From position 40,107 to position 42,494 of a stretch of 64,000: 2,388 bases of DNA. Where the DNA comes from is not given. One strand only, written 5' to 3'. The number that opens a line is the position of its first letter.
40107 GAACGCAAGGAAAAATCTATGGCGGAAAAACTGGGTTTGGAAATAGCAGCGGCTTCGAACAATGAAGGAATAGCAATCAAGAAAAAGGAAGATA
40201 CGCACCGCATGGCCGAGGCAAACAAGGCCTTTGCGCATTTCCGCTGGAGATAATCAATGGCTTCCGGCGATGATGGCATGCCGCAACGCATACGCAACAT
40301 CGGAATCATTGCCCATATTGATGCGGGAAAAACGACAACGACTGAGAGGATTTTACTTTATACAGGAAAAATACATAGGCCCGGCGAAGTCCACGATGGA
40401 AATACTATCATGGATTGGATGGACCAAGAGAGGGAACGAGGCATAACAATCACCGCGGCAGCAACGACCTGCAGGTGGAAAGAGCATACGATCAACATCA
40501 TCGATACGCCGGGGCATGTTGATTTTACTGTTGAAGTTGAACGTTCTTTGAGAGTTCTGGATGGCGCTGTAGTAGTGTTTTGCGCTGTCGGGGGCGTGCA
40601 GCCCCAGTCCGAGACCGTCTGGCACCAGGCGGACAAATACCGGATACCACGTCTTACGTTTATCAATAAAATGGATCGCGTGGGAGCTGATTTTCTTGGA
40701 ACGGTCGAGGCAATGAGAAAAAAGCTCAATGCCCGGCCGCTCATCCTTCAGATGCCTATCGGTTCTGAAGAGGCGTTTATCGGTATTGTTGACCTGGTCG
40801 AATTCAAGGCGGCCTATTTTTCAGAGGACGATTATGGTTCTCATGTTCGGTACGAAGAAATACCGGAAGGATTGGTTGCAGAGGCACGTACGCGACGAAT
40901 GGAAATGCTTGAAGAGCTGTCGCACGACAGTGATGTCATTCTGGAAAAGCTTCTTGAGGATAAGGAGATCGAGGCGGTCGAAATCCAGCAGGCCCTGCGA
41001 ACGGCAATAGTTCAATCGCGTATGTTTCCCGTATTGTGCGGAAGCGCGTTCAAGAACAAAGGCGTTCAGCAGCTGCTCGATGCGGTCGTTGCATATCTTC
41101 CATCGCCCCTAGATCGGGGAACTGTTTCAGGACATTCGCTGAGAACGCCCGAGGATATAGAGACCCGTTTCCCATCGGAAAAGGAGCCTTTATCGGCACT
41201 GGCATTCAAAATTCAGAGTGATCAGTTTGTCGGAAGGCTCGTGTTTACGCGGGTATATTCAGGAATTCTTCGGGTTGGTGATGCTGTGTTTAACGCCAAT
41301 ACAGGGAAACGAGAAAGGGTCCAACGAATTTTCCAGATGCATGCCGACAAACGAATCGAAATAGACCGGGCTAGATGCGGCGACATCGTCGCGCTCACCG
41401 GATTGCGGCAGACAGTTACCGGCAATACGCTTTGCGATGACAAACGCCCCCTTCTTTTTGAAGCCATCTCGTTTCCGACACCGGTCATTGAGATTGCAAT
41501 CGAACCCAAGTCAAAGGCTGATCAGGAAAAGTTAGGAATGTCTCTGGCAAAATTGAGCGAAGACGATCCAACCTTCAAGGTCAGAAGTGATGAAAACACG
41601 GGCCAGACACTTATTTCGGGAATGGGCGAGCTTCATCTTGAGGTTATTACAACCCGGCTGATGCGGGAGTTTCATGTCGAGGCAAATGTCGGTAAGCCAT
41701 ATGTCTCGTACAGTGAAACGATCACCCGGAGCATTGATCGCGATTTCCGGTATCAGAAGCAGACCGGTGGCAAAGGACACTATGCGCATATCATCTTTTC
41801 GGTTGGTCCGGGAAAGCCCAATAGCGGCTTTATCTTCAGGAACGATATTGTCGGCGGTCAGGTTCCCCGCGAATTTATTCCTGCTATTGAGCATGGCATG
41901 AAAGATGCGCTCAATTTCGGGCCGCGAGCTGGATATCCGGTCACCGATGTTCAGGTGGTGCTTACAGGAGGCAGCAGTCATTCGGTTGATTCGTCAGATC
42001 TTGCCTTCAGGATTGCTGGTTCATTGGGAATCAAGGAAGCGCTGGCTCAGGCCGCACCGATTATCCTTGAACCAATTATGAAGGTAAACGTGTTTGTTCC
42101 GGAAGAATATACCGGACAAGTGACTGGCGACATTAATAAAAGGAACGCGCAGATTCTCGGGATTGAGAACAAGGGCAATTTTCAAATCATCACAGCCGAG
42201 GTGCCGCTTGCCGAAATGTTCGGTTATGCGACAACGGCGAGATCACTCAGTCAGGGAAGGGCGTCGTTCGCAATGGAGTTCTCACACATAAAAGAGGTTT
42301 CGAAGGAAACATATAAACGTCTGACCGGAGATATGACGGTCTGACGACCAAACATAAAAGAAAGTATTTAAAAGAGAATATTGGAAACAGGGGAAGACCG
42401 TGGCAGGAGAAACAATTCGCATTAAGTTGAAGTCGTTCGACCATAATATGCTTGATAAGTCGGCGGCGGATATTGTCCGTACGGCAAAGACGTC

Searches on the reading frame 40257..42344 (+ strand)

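Call 69: search_protein_families(library=pfam, proteins=[window:40257-42344:+], max_evalue=0.00001)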
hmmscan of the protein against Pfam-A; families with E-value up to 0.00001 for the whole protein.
window:40257-42344:+ (695 aa): 6 families
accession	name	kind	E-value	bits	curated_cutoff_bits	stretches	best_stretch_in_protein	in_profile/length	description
PF00009.33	GTP_EFTU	-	2.3e-68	229.9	26.5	1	11-283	2-188/188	Elongation factor Tu GTP binding domain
PF03764.24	EFG_IV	-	1.7e-39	134.7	24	1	481-599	1-120/121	Elongation factor G, domain IV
PF14492.12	EFG_III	-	3.1e-31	107.7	27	1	406-480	1-75/75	Elongation Factor G, domain III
PF00679.30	EFG_C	-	4.9e-26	91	27.9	1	603-687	2-87/89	Elongation factor G C-terminus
PF03144.31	GTP_EFTU_D2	-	1.7e-19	70.5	30.3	1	326-393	1-73/73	Elongation factor Tu domain 2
PF22042.2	EF-G_D2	-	8e-18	64.8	27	1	311-394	1-83/84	Elongation factor G domain 2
